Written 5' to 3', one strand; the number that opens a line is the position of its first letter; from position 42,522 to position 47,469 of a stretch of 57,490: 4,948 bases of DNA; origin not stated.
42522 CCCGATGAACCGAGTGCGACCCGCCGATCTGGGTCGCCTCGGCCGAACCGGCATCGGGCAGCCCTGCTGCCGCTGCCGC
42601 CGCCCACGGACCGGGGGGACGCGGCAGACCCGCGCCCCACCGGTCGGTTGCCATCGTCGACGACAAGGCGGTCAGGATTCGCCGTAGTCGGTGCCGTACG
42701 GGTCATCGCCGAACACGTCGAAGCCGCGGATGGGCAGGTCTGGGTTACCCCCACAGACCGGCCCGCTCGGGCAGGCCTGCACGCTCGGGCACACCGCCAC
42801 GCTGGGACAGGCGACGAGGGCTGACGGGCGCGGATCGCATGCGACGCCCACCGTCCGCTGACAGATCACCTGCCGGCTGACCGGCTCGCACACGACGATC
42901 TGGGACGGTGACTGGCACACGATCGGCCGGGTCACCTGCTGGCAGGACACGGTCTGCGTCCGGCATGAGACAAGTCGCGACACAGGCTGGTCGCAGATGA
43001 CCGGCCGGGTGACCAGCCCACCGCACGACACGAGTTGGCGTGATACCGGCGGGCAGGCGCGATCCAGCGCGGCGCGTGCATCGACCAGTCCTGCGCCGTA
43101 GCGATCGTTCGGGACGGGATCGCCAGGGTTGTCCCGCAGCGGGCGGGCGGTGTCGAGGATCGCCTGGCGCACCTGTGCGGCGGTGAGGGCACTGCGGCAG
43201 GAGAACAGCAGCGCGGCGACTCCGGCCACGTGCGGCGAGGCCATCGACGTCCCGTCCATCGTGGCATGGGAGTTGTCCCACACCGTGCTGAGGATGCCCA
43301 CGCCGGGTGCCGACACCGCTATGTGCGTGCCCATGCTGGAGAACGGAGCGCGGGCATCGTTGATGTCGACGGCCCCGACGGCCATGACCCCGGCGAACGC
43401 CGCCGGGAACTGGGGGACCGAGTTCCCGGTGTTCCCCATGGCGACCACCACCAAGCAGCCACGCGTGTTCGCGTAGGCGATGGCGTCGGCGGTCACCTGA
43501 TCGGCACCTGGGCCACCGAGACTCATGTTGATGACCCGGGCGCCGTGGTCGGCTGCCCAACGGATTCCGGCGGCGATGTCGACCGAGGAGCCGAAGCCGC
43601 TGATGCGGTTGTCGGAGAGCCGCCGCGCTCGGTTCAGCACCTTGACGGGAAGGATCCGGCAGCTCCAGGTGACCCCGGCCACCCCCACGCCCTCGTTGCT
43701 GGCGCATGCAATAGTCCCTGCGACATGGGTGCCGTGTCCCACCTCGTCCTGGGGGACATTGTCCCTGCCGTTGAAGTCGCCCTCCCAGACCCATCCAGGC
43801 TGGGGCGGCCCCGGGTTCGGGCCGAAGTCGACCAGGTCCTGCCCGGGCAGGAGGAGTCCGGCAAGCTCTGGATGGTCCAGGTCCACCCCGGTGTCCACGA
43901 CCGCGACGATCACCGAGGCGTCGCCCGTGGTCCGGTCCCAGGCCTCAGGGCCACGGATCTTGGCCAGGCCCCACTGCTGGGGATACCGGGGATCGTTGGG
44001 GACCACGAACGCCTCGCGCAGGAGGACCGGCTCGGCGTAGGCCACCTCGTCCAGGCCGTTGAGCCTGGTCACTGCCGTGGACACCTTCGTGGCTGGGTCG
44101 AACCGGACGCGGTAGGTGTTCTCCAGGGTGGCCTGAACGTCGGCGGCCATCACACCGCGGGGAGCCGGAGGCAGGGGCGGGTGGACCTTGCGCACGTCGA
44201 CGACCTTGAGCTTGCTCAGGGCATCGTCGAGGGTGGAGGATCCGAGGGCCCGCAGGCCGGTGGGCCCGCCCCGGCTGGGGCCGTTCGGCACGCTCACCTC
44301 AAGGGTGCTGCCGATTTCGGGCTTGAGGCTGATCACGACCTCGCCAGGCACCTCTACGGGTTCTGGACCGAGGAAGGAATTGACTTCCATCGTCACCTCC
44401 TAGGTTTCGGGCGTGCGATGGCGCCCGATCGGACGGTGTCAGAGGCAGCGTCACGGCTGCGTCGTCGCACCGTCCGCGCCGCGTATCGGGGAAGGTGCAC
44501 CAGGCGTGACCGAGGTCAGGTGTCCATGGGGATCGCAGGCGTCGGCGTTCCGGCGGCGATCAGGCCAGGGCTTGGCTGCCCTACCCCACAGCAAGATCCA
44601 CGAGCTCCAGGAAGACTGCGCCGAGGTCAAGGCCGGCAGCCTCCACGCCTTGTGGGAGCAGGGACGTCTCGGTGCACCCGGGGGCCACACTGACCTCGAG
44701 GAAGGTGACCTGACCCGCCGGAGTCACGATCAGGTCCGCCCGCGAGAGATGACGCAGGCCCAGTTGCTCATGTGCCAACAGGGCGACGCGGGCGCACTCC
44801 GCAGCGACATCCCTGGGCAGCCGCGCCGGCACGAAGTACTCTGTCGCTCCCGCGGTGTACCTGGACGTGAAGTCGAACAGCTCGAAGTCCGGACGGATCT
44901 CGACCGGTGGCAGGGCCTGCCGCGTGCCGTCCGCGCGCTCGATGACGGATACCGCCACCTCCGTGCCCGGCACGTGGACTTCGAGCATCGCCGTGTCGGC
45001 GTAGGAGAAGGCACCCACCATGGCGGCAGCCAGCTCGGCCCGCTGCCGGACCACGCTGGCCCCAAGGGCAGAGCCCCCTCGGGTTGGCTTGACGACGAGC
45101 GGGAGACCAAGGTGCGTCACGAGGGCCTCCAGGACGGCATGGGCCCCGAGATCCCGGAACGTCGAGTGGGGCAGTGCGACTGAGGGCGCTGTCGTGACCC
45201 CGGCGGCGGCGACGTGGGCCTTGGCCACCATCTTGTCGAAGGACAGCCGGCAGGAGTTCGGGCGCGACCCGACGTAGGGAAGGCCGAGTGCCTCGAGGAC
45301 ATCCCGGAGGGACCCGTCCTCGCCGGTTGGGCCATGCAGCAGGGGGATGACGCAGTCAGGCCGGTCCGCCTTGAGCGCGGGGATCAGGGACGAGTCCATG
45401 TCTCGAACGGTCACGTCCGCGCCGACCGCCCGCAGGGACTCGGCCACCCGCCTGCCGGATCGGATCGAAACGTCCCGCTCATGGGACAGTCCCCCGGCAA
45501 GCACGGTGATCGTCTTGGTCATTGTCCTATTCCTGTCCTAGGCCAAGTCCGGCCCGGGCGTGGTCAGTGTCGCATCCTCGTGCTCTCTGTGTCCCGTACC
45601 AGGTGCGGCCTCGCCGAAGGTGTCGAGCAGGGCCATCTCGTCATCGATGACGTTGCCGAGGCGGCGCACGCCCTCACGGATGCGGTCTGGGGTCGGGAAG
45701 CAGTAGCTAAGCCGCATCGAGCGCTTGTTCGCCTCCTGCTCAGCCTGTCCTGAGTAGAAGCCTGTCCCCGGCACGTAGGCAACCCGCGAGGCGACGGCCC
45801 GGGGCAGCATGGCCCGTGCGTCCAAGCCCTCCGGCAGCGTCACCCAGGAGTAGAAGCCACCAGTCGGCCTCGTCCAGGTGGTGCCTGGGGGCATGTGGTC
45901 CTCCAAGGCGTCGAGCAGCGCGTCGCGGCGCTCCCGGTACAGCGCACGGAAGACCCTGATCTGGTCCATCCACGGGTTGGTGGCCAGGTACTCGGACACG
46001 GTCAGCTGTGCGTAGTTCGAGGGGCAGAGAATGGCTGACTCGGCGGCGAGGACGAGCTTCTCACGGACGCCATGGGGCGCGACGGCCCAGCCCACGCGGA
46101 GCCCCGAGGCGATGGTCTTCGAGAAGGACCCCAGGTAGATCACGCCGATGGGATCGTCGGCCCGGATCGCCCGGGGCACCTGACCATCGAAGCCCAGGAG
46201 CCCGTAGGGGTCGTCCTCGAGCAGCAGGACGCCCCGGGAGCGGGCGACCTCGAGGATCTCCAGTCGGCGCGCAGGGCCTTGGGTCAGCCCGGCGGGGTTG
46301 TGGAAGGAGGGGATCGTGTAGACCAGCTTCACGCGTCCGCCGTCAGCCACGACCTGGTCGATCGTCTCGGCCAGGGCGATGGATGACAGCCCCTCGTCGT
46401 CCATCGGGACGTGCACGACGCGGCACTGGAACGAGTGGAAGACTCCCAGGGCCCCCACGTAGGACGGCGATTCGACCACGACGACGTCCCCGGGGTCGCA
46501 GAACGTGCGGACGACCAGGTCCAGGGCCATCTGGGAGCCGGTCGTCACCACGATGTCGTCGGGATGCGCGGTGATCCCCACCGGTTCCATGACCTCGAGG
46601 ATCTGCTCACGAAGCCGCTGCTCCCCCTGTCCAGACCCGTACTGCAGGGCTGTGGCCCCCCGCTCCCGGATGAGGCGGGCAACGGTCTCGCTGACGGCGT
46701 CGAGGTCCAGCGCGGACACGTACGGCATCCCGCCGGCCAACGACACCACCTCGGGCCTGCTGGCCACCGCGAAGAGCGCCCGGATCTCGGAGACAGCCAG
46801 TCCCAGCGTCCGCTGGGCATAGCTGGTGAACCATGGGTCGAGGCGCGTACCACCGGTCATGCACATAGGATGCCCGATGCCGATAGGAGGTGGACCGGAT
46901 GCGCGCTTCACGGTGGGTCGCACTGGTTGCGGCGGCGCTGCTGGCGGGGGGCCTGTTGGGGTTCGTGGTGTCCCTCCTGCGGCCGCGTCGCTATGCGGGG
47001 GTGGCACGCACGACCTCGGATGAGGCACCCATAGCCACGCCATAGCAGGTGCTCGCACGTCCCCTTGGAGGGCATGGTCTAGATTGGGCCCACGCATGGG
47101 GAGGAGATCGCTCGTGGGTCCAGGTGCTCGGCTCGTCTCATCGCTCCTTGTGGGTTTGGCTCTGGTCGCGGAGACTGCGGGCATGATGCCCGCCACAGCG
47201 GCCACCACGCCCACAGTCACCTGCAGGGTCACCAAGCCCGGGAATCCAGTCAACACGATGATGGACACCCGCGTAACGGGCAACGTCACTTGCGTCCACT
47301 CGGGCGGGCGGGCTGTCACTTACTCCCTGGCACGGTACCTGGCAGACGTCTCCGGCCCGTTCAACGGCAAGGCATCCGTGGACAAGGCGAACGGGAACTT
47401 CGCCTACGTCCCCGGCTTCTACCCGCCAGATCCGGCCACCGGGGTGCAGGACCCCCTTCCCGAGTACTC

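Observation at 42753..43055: S8 protease ends in a periodic (S/T)-x3-5-C tail: 13 cysteines that look like a tandem lanthionine-ring core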

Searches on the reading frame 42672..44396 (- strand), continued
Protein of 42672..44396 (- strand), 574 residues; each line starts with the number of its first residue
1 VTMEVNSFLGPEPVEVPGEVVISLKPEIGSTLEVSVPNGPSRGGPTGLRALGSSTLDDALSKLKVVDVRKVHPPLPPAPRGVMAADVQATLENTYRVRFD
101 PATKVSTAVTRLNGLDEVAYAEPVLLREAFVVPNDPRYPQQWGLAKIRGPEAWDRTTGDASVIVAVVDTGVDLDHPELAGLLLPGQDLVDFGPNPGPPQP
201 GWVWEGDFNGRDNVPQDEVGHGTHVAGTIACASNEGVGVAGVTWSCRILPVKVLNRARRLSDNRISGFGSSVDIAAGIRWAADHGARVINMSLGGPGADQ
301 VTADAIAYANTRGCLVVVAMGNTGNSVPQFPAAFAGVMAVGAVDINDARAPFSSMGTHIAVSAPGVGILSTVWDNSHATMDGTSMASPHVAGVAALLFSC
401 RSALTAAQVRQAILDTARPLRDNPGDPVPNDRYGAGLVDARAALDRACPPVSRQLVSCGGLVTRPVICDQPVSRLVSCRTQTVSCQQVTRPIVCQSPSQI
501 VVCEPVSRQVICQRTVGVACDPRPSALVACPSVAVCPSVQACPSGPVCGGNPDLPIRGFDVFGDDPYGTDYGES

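Call 86: find_encoding_contigs(protein=P0127, flank=7000, max_places=2)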
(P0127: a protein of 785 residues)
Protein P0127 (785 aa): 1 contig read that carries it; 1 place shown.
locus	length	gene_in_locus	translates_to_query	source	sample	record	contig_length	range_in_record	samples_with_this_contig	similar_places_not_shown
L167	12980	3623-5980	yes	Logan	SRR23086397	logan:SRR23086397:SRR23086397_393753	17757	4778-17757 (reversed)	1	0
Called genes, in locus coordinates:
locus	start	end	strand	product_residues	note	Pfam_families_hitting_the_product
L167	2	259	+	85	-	?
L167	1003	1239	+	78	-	-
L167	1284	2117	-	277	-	PF00590:TP_methylase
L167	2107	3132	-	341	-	PF02475:TRM5-TYW2_MTfase, PF05185:PRMT5, PF06325:PrmA, PF05175:MTS (weak), PF08241:Methyltransf_11, PF13649:Methyltransf_25, PF13847:Methyltransf_31 (weak)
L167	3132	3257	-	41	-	-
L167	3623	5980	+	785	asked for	PF00082:Peptidase_S8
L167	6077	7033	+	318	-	PF01636:APH, PF19974:TCAD9 (weak)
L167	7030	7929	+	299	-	PF17914:HopA1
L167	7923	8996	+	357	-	PF05147:LANC_like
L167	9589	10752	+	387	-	-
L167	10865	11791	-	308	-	PF01510:Amidase_2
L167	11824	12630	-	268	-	-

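Call 87: find_encoding_contigs(protein=P0133, flank=7000, max_places=2)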
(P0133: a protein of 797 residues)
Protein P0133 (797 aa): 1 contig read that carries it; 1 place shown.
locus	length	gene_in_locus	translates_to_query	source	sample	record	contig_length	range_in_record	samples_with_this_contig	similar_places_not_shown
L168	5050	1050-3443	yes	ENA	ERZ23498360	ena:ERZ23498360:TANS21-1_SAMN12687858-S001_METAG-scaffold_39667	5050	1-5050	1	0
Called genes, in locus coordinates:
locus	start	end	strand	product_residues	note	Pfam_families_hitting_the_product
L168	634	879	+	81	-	-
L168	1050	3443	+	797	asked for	PF00082:Peptidase_S8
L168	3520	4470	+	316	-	PF21068:ATPgraspMvdD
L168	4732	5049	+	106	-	?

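Call 88: search_protein_families(library=pfam, proteins=[L166:2162-2860:+], max_evalue=0.01)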
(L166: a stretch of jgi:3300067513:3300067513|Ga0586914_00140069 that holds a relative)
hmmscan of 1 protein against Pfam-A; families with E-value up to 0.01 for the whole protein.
L166:2162-2860:+ (233 aa): 1 family
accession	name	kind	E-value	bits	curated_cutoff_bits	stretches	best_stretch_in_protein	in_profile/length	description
PF21068.3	ATPgraspMvdD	-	5.1e-05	23.8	27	1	2-91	31-119/121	MvdD pre-ATP grasp domain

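Call 95: find_encoding_contigs(protein=P0130, flank=6000, max_places=1)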
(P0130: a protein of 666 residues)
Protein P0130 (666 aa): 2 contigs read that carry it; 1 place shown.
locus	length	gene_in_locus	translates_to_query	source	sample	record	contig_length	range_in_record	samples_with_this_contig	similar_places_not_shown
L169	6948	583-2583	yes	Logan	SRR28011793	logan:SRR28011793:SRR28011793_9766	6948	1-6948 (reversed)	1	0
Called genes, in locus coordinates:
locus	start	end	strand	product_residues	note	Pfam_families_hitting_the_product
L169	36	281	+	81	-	-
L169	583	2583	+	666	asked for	PF00082:Peptidase_S8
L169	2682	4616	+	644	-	PF02624:YcaO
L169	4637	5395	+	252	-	PF00881:Nitroreductase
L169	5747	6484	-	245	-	PF01728:FtsJ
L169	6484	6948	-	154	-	?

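Call 96: find_encoding_contigs(protein=P0128, flank=6000, max_places=1)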
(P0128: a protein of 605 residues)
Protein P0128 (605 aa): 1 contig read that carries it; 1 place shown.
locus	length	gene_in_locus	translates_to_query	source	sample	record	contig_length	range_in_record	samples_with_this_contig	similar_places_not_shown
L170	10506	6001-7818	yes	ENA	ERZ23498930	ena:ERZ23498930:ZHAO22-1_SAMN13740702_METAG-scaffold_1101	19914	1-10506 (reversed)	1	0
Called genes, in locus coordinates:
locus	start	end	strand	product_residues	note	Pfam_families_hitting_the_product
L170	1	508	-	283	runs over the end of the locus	-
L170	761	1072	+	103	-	-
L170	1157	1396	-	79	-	-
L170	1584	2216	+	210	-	-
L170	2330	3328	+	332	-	PF01548:DEDD_Tnp_IS110, PF02371:Transposase_20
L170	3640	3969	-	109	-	-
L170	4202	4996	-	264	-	-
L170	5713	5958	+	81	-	-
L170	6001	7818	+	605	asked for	PF00082:Peptidase_S8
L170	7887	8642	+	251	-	-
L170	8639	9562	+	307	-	PF02655:ATP-grasp_3 (weak), PF08443:RimK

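Call 97: find_encoding_contigs(protein=P0140, flank=6000, max_places=1)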
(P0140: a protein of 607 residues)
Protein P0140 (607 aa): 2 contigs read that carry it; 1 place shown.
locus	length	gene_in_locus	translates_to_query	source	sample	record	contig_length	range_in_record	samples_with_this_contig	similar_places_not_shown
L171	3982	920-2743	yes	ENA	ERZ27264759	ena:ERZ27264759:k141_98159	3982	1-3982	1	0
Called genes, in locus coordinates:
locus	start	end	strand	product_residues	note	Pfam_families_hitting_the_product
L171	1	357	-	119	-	?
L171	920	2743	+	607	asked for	PF00082:Peptidase_S8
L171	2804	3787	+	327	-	PF21068:ATPgraspMvdD, PF08443:RimK (weak)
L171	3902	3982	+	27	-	?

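Call 101: find_encoding_contigs(protein=window:42675-44396:-, flank=1000, max_places=2)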
Protein window:42675-44396:- (574 aa): no gene with exactly this product is on record in the collection.

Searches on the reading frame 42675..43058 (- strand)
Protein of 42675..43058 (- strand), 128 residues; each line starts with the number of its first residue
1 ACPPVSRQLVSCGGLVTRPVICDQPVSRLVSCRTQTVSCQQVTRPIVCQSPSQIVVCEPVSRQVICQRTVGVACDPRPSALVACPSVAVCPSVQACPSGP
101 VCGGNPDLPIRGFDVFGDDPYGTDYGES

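Call 6: search_solved_structures(query=window:42675-43058:-, max_evalue=10)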
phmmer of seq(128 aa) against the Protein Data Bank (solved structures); distinct sequences matched with E-value up to 10: 0.

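Call 35: search_protein_families(library=pfam, proteins=[window:42675-43058:-], max_evalue=1)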
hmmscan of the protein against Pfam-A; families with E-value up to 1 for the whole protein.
seq(128 aa): 0 families

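Call 57: find_homologous_proteins(query=window:42675-43058:-, max_evalue=0.001)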
Query seq(128 aa): 35 candidates shared short words with the query, none scored E <= 0.001.

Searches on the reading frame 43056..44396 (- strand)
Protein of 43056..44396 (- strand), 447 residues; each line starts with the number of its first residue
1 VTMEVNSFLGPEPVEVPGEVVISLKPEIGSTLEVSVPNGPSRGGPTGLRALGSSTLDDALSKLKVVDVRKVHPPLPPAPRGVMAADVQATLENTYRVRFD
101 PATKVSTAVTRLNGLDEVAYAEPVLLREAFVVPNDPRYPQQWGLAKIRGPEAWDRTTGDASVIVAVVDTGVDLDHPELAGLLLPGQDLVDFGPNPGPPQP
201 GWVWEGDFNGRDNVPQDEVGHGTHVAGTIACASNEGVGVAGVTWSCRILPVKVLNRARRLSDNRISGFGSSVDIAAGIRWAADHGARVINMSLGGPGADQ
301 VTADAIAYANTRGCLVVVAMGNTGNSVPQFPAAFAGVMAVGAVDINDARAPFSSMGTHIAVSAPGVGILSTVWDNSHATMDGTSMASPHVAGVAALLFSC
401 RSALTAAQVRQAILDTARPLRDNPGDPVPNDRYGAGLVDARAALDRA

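Call 59: search_solved_structures(query=window:43056-44396:-, max_evalue=1e-10)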
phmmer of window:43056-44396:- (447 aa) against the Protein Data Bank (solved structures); distinct sequences matched with E-value up to 1e-10: 160 (the best 60 are shown).
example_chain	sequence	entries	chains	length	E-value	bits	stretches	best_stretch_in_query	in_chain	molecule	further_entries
1thm_A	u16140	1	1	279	1.9e-49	171.9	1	132-419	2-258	THERMITASE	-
1tec_E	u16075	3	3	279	5.4e-49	170.4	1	132-419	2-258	THERMITASE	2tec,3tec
1dbi_A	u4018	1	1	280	2.5e-48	168.2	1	207-419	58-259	AK.1 SERINE PROTEASE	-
7w2a_A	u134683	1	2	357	3.3e-48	167.8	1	132-446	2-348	Peptidase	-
9rk9_B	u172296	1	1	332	2.9e-46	161.4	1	132-354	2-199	Subtilisin-like serine protease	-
1mpt_A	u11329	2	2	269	1.4e-43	152.6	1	214-443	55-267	M-PROTEASE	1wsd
1yu6_A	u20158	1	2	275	1.9e-43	152.1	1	216-440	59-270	Subtilisin Carlsberg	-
1scn_E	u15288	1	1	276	2e-43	152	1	216-442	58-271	SUBTILISIN CARLSBERG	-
1af4_A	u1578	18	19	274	2.4e-43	151.8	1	216-440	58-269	SUBTILISIN CARLSBERG | SUBTILISIN CARLSBERG, TYPE VIII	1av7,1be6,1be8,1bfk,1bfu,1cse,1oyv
1st3_A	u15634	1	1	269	4.4e-43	150.9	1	141-443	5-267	SUBTILISIN BL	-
1gci_A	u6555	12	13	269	5e-43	150.7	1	214-443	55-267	SUBTILISIN | Subtilisin Savinase | SAVINASE (TM)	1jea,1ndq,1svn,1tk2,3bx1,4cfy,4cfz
1ndu_A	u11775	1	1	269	7.1e-43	150.2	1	215-443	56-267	Subtilisin Savinase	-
1bh6_A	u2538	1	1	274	7.9e-43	150.1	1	212-443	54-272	SUBTILISIN DY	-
1sel_A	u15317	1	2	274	8.2e-43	150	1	216-440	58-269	SELENOSUBTILISIN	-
1avt_A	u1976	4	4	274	8.2e-43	150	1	216-440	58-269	SUBTILISIN CARLSBERG, TYPE VIII | KerA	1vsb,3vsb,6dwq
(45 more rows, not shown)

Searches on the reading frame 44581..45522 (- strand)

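Call 3: search_protein_families(library=pfam, proteins=[window:44581-45522:-], max_evalue=0.01)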
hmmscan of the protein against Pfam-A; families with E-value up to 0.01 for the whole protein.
window:44581-45522:- (313 aa): 5 families
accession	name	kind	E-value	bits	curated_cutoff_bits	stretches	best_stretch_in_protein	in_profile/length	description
PF07478.18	Dala_Dala_lig_C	-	8.7e-39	133.6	24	1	105-308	3-203/204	D-ala D-ala ligase C-terminus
PF01820.27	Dala_Dala_lig_N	-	4.3e-17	63.2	34.6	2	52-86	87-121/121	D-ala D-ala ligase N-terminus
PF02222.28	ATP-grasp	-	2.6e-07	30.9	27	1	115-209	6-102/179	ATP-grasp domain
PF02786.22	CPSase_L_D2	-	3.9e-05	23.7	19.8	1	96-179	1-78/211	Carbamoyl-phosphate synthase L chain, ATP binding domain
PF13535.11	ATP-grasp_4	-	0.00045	20.3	27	0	139-277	2-148/160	ATP-grasp domain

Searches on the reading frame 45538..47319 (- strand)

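Call 3: search_protein_families(library=pfam, proteins=[window:45538-47319:-], max_evalue=0.01)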
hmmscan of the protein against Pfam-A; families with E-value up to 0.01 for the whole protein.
window:45538-47319:- (593 aa): 3 families
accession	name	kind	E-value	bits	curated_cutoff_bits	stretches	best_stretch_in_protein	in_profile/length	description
PF00155.27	Aminotran_1_2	-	2.3e-31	109.7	19.7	1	206-554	19-361/361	Aminotransferase class I and II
PF12897.13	Asp_aminotransf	-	2.4e-07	30.3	27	1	280-552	127-403/421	Aspartate amino-transferase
PF18604.6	PreAtp-grasp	-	0.0021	19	27.5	0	159-237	19-89/94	Pre ATP-grasp domain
